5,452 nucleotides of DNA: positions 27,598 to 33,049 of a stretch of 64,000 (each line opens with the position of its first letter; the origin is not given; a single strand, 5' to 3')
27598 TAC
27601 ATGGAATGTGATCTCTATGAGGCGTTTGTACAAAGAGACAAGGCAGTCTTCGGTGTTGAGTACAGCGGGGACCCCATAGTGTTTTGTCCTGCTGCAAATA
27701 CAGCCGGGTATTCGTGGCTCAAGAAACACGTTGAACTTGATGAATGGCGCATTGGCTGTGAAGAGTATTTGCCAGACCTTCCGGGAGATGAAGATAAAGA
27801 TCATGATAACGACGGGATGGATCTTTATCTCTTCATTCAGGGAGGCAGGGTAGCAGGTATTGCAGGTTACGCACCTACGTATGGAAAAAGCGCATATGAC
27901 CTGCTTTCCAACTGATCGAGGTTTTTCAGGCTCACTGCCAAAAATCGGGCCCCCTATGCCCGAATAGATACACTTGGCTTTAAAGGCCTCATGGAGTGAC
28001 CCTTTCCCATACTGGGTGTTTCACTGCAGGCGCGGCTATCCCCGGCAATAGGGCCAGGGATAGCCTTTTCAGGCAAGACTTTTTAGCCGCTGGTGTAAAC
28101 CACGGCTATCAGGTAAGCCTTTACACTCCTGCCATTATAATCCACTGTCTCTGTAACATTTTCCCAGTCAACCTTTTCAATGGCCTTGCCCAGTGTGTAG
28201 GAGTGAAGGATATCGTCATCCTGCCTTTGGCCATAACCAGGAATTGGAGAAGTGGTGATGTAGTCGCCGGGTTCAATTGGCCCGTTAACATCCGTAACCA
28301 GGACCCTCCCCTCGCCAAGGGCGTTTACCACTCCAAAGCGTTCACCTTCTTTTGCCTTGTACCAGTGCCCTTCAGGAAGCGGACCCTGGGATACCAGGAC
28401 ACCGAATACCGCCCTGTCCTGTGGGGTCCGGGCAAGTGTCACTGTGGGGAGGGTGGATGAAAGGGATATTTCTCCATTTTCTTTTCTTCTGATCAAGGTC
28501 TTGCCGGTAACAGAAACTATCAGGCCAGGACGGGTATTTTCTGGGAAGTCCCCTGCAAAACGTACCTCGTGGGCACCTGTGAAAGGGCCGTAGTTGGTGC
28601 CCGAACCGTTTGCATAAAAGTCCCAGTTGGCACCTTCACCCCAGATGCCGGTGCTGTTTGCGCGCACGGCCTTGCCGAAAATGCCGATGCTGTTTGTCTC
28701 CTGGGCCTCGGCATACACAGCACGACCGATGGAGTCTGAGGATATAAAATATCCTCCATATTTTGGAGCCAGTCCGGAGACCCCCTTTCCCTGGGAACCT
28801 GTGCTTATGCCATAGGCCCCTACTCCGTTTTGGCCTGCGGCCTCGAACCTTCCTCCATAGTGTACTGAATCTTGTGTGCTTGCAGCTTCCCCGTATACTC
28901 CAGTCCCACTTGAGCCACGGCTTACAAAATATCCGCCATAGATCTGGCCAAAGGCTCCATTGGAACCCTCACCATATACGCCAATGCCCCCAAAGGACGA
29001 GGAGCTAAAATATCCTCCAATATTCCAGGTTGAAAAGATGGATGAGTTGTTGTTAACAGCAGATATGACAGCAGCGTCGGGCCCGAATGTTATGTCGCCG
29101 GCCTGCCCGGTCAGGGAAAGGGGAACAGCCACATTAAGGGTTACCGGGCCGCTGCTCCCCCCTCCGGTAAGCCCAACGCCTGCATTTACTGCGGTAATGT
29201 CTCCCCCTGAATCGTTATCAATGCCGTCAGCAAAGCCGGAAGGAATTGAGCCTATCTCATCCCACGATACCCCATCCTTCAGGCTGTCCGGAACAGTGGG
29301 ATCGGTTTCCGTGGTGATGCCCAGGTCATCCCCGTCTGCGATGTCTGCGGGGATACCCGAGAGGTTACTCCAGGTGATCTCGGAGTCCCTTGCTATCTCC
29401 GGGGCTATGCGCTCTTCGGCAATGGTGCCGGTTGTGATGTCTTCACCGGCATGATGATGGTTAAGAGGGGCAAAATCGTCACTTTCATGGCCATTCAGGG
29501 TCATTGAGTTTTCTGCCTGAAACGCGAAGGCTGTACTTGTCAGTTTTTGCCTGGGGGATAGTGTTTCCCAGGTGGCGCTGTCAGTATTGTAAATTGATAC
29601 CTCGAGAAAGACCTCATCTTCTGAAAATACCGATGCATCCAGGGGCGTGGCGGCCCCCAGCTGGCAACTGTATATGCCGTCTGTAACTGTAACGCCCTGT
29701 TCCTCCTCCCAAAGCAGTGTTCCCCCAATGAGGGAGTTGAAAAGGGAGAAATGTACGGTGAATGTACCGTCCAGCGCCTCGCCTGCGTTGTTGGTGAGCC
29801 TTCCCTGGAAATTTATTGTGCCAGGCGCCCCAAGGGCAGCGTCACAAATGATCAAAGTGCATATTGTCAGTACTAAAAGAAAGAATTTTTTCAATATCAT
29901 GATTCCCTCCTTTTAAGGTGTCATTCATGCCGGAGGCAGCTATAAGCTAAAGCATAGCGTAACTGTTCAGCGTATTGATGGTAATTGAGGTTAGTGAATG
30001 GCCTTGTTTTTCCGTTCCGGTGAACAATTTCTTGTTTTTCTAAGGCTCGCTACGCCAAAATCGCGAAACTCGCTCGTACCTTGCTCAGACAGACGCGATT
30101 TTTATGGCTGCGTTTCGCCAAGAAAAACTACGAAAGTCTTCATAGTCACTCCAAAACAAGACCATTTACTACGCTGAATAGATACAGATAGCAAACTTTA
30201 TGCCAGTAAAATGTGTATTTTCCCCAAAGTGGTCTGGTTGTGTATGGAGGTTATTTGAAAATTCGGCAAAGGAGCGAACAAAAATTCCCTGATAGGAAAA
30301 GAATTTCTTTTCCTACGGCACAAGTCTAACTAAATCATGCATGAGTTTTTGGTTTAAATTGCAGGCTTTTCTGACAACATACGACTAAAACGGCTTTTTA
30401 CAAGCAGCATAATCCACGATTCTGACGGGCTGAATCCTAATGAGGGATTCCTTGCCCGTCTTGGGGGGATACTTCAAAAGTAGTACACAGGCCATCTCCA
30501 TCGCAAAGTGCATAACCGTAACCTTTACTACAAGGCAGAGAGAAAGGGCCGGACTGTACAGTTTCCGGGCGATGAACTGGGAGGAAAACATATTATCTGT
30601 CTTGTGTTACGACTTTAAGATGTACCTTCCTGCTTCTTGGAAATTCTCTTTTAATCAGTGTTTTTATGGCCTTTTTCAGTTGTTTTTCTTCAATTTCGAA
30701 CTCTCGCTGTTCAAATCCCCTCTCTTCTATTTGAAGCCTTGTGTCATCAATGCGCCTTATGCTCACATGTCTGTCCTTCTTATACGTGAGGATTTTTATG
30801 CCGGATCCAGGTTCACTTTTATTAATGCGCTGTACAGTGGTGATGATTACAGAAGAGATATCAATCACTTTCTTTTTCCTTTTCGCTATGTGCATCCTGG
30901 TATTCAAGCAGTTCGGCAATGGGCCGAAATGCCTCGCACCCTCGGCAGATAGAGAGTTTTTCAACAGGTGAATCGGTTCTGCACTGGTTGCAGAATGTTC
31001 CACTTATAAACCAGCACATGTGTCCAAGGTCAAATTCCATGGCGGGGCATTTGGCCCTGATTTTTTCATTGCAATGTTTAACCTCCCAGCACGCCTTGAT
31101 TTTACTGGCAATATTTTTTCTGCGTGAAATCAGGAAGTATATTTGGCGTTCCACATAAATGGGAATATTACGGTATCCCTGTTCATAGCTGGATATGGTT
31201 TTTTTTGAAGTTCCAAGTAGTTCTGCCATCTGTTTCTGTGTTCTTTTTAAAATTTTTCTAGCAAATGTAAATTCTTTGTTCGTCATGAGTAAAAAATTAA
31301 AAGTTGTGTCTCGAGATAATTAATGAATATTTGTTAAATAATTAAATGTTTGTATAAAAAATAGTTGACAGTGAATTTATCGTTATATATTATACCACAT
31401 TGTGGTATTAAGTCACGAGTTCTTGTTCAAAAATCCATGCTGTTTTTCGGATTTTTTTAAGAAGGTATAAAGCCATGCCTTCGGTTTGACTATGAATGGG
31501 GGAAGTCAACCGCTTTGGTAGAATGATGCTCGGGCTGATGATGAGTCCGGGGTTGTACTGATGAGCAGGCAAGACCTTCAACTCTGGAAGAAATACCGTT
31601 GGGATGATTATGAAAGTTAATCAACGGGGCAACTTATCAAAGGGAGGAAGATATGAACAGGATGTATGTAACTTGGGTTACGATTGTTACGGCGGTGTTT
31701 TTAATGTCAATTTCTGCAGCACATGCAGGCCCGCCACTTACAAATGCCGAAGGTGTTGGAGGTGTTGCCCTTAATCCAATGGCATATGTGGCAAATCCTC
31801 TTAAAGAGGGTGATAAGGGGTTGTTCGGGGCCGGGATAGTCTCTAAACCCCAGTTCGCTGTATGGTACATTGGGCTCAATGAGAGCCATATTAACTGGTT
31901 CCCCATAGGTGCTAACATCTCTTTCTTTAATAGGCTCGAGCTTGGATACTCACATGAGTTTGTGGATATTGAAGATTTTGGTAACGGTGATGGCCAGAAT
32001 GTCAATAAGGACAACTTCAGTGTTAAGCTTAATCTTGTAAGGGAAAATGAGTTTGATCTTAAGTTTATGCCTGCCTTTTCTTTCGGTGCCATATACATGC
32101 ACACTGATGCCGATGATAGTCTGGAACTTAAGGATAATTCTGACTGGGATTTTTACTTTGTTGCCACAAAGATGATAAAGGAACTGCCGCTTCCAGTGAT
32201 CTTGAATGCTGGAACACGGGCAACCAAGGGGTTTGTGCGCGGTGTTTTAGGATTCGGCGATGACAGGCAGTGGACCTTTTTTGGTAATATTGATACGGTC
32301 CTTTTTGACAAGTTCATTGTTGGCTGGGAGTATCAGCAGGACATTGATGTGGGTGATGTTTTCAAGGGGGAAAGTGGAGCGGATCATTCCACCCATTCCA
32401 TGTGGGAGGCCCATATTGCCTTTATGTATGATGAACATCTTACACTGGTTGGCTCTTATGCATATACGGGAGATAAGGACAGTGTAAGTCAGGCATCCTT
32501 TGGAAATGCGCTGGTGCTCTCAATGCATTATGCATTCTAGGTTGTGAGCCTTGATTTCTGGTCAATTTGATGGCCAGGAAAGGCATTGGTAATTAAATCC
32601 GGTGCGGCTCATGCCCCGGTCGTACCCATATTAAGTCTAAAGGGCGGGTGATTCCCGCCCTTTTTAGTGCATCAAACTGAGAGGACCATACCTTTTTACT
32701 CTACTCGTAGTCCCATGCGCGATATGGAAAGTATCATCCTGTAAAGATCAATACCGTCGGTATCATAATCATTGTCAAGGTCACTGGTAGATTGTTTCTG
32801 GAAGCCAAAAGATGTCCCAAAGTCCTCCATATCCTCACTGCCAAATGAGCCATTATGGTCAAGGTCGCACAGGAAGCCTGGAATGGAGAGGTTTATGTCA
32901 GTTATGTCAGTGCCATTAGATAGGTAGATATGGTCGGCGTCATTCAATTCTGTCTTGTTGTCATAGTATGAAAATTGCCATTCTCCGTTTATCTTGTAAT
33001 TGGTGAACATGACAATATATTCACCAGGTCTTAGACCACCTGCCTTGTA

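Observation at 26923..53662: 27-kb surface island: four secreted proteins carry dockerin-like modules but no cohesin partner is visible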

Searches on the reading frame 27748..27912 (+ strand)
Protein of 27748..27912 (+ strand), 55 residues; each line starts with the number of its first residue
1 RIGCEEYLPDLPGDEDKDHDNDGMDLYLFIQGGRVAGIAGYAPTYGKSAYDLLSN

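Call 5: search_protein_families(library=pfam, proteins=[window:27748-27912:+], max_evalue=10)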
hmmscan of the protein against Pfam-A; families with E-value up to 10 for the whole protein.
seq(55 aa): 1 family
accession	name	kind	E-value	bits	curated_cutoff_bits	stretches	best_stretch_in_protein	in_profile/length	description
PF24708.1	Lip_C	-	0.11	11.6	27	1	23-50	60-87/380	Lipase-like, C-terminal domain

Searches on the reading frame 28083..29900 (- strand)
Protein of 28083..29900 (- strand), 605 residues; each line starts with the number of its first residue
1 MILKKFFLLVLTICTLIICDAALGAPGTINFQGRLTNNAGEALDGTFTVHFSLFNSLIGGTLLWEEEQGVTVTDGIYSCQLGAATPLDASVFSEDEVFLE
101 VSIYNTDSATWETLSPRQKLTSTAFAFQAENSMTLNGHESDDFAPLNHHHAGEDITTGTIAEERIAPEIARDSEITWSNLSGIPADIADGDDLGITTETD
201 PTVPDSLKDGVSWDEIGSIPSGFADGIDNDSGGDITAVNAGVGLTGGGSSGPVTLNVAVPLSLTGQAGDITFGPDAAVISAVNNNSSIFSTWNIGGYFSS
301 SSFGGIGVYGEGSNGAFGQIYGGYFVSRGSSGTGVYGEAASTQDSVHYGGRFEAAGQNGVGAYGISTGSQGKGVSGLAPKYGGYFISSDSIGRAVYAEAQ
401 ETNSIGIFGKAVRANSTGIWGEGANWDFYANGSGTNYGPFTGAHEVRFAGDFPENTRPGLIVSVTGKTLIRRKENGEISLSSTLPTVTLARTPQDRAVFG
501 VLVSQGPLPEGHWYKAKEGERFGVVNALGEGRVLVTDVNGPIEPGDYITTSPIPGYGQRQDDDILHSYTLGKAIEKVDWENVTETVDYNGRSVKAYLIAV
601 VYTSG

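Call 4: search_protein_families(library=pfam, proteins=[window:28083-29900:-], max_evalue=0.1)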
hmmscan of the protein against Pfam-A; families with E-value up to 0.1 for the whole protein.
window:28083-29900:- (605 aa): 0 families

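Call 6: search_protein_families(library=ncbifam, proteins=[window:28083-29900:-], max_evalue=0.1)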
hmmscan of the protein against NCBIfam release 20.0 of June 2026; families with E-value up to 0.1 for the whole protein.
window:28083-29900:- (605 aa): 1 family
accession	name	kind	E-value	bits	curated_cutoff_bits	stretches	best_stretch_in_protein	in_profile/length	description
NF053851.1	Bdello_MAT_N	subfamily_domain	2.7e-12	46.8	60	2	95-145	111-159/162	mosaic adhesive trimer family chimeric fiber protein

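Call 56: search_solved_structures(query=window:28083-29900:-, max_evalue=0.1)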
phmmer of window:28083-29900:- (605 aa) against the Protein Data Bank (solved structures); distinct sequences matched with E-value up to 0.1: 0.

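Call 81: search_protein_families(library=phrogs, proteins=[window:28083-29900:-], max_evalue=0.001)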
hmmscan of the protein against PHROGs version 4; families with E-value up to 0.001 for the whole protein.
window:28083-29900:- (605 aa): 0 families

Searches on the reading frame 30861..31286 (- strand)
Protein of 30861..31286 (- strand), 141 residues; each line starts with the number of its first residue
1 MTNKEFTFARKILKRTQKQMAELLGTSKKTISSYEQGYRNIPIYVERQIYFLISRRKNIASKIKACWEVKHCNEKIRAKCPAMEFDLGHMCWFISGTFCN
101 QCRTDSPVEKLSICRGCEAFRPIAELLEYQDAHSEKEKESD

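Call 17: search_protein_families(library=pfam, proteins=[window:30861-31286:-], max_evalue=0.01)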
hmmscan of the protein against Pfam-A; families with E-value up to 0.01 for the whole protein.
window:30861-31286:- (141 aa): 4 families
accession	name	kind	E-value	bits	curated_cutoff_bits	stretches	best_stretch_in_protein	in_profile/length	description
PF01381.28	HTH_3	-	2.3e-07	31.2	23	1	9-42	4-37/55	Helix-turn-helix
PF12844.13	HTH_19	-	6.4e-06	26.4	30.2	1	7-42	5-39/64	Helix-turn-helix domain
PF13560.12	HTH_31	-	0.0012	19.6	27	1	15-40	15-40/64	Helix-turn-helix domain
PF08965.17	Aca2_YdiL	-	0.0093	16.6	23.8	0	1-78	1-75/118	Aca2/YdiL-like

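Call 81: search_protein_families(library=phrogs, proteins=[window:30861-31286:-], max_evalue=0.001)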
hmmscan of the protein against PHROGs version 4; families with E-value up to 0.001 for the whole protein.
window:30861-31286:- (141 aa): 5 families
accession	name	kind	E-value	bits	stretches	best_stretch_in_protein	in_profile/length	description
phrog_8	-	transcription regulation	4.1e-07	30.8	1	9-42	84-117/346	transcriptional regulator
phrog_14076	-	transcription regulation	7.4e-06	27.4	1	1-45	13-60/86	transcriptional regulator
phrog_8898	-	unknown function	0.00019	22.1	1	1-48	1-48/70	-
phrog_2104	-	unknown function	0.00045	21.4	1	5-39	43-77/103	-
phrog_5119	-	unknown function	0.00062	20.6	1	1-46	53-98/152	-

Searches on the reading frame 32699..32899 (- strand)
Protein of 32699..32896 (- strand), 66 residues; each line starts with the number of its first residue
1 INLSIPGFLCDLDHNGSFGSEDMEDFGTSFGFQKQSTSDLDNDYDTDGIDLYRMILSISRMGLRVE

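Call 5: search_protein_families(library=pfam, proteins=[window:32699-32896:-], max_evalue=10)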
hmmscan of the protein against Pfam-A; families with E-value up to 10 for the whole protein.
seq(66 aa): 0 families

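Call 23: search_solved_structures(query=A2, max_evalue=10, show_alignments=2)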
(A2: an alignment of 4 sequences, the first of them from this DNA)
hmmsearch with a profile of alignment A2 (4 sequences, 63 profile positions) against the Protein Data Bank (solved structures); distinct sequences matched with E-value up to 10: 30.
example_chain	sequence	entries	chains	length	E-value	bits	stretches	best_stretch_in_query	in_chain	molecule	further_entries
2jnx_A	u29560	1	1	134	0.00017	24.7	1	4-49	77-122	Calcium binding protein 2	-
1jfj_A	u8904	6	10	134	0.0055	19.9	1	8-49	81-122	CALCIUM-BINDING PROTEIN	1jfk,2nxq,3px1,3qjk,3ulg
2y3n_B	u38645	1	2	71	0.0062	19.7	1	11-37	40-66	CELLULOSOMAL FAMILY-48 PROCESSIVE GLYCOSIDE HYDROLASE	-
2m7n_A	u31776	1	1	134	0.0078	19.4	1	8-49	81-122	Calcium-binding protein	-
1nya_A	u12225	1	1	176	0.093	15.9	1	10-49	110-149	Calerythrin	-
2lhh_A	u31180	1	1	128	0.12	15.6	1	10-49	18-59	Calmodulin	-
2jnk_A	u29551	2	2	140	0.14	15.4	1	11-52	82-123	Hyalurononglucosaminidase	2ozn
1f54_A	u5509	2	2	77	0.16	15.2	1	10-49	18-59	CALMODULIN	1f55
8vcz_A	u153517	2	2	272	0.16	15.1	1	7-35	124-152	Probable esterase D14L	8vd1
6oqq_B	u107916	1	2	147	0.18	15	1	10-49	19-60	Calmodulin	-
1lkj_A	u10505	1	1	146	0.18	15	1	10-49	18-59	Calmodulin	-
2ccl_B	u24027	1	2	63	0.2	14.8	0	10-28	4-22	ENDO-1,4-BETA-XYLANASE Y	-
6hcs_A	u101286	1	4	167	0.23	14.7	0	12-49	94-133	Calmodulin-1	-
2i18_A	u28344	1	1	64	0.27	14.4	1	6-49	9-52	Calcium-binding protein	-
5lxv_B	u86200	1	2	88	0.28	14.4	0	38-59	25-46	Carbohydrate-binding protein WP_009985128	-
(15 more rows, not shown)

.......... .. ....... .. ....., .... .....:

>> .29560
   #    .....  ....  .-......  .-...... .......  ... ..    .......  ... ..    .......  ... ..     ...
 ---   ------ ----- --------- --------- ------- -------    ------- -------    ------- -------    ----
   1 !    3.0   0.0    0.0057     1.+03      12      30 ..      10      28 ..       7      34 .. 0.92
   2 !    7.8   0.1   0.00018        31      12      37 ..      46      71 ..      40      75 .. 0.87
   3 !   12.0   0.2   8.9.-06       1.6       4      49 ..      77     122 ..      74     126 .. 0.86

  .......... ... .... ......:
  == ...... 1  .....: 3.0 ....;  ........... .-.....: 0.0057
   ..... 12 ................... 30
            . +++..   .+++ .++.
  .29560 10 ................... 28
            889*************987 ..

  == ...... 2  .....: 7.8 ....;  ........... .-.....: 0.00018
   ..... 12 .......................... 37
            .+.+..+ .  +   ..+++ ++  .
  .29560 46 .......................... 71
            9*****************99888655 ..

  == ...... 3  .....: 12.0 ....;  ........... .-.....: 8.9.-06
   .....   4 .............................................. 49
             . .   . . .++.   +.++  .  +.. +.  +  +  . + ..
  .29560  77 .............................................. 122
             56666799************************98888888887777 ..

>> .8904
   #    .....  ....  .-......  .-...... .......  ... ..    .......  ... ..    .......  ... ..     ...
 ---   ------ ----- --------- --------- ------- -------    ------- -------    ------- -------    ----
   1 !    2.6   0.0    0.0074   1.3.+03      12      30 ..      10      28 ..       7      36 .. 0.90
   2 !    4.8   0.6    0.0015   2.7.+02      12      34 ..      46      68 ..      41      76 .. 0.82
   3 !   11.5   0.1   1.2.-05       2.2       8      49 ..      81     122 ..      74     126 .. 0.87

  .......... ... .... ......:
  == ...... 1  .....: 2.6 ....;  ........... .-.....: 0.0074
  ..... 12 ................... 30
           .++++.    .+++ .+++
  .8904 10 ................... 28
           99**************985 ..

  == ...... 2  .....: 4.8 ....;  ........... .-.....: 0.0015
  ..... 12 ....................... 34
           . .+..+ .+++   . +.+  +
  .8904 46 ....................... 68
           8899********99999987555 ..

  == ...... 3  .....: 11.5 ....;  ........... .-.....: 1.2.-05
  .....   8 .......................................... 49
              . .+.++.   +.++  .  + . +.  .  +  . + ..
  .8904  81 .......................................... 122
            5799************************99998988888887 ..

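Call 24: search_protein_families(library=pfam, alignment_id=A2, max_evalue=10)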
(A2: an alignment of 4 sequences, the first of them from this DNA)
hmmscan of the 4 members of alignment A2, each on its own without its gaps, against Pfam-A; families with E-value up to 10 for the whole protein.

A. member 1, seq(67 aa): 0 families

B. families by the number of members that match (of 4 scanned): 4 families
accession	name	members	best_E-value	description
PF00404.24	Dockerin_1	1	1e-05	Dockerin type I domain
PF13405.12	EF-hand_6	1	0.35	EF-hand domain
PF05279.16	Asp-B-Hydro_N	1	0.48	Aspartyl beta-hydroxylase N-terminal region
PF12185.13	IR1-M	1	6.1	Nup358/RanBP2 E3 ligase domain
